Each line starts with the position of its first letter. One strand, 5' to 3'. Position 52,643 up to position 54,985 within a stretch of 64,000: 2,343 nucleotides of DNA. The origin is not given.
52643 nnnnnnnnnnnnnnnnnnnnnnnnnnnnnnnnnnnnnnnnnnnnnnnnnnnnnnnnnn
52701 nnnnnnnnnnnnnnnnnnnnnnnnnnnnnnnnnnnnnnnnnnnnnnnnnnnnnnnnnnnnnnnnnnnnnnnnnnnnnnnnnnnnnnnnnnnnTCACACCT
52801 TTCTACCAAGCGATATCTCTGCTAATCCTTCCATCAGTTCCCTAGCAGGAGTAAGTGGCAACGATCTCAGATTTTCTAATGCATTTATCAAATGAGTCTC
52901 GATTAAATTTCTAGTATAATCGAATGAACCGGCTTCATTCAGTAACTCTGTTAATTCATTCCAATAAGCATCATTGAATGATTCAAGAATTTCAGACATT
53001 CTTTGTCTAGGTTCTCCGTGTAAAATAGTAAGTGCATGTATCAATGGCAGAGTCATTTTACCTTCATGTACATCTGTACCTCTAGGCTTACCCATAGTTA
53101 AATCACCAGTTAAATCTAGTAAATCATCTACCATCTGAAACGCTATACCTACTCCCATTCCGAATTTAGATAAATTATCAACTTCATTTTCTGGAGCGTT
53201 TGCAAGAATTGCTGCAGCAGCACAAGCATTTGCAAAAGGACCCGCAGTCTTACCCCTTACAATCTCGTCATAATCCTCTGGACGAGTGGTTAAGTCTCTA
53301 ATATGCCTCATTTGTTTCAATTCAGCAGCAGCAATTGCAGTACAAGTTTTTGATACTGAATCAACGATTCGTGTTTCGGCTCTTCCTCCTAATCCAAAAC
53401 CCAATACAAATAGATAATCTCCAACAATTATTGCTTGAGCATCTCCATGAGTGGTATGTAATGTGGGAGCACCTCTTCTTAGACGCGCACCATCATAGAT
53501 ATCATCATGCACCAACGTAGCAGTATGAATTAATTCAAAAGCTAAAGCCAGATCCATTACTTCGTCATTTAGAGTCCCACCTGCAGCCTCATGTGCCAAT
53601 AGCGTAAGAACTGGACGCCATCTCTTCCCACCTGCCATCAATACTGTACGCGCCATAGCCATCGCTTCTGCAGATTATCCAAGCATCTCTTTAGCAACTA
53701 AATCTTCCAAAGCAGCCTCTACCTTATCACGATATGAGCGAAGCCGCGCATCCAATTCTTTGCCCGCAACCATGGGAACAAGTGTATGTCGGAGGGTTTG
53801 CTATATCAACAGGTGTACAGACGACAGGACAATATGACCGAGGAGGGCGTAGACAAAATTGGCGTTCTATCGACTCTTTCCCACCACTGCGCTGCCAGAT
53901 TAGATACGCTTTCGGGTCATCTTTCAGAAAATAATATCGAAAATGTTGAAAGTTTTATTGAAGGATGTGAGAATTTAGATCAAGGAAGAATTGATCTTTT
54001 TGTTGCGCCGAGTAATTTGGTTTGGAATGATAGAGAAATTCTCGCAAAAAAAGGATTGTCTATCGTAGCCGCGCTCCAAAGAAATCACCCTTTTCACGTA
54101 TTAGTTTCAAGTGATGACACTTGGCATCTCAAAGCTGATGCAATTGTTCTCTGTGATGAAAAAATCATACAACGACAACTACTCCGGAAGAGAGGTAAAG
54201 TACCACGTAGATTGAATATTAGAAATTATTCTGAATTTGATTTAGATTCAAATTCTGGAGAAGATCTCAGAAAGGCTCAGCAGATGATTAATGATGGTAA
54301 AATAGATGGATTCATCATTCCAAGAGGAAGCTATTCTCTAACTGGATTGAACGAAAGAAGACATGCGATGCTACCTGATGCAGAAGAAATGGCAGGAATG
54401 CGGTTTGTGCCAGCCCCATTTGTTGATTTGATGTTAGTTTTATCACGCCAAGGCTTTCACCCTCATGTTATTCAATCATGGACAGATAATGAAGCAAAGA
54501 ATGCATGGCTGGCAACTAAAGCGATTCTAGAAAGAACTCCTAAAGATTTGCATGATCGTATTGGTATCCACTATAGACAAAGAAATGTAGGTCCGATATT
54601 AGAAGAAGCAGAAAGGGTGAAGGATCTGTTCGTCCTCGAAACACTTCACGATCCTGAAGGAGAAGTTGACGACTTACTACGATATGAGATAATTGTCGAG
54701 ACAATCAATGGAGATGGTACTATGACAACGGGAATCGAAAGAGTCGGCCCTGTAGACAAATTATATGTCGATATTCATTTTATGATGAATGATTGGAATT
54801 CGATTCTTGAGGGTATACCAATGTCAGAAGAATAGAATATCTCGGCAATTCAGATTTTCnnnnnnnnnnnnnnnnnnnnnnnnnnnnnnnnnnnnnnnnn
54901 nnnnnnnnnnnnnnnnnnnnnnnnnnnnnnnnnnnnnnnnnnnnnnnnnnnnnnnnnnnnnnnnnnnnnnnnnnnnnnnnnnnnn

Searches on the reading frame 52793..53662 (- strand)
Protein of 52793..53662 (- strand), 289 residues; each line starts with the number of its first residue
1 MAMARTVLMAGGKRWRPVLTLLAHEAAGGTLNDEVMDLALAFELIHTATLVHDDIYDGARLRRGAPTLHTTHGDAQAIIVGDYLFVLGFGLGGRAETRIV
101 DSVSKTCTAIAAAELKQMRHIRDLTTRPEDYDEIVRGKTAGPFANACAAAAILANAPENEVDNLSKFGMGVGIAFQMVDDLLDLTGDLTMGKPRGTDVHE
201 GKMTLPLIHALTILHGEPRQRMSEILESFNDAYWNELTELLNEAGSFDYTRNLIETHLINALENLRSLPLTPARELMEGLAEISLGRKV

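Call 40: search_protein_families(library=pfam, proteins=[window:52793-53662:-], max_evalue=0.001)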
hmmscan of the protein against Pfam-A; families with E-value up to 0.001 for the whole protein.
window:52793-53662:- (289 aa): 1 family
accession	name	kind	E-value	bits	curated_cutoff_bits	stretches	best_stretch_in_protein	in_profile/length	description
PF00348.22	polyprenyl_synt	-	2e-61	207.8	27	1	3-228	7-236/251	Polyprenyl synthetase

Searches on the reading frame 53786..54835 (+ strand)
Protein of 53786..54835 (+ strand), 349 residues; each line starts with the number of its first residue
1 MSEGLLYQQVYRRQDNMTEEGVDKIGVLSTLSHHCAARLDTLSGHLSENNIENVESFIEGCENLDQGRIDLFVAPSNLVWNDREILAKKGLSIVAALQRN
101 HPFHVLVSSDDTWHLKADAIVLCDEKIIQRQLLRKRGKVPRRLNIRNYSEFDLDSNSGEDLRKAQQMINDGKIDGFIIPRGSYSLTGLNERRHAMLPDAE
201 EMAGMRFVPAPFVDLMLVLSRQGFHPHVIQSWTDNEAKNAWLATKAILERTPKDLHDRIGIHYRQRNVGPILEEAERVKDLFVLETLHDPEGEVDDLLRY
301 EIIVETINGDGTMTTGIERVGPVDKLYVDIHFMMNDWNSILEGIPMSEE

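Call 3: search_protein_families(library=pfam, proteins=[window:53786-54835:+], max_evalue=0.1)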
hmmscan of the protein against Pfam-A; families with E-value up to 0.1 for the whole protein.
window:53786-54835:+ (349 aa): 1 family
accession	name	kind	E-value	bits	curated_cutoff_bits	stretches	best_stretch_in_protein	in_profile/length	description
PF21106.3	YtxK_like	-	0.046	14.5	24.3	0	123-167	29-75/81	YtxK N-terminal helical domain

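Call 4: search_protein_families(library=ncbifam, proteins=[window:53786-54835:+], max_evalue=0.1)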
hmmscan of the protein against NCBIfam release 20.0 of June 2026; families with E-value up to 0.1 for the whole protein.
window:53786-54835:+ (349 aa): 0 families
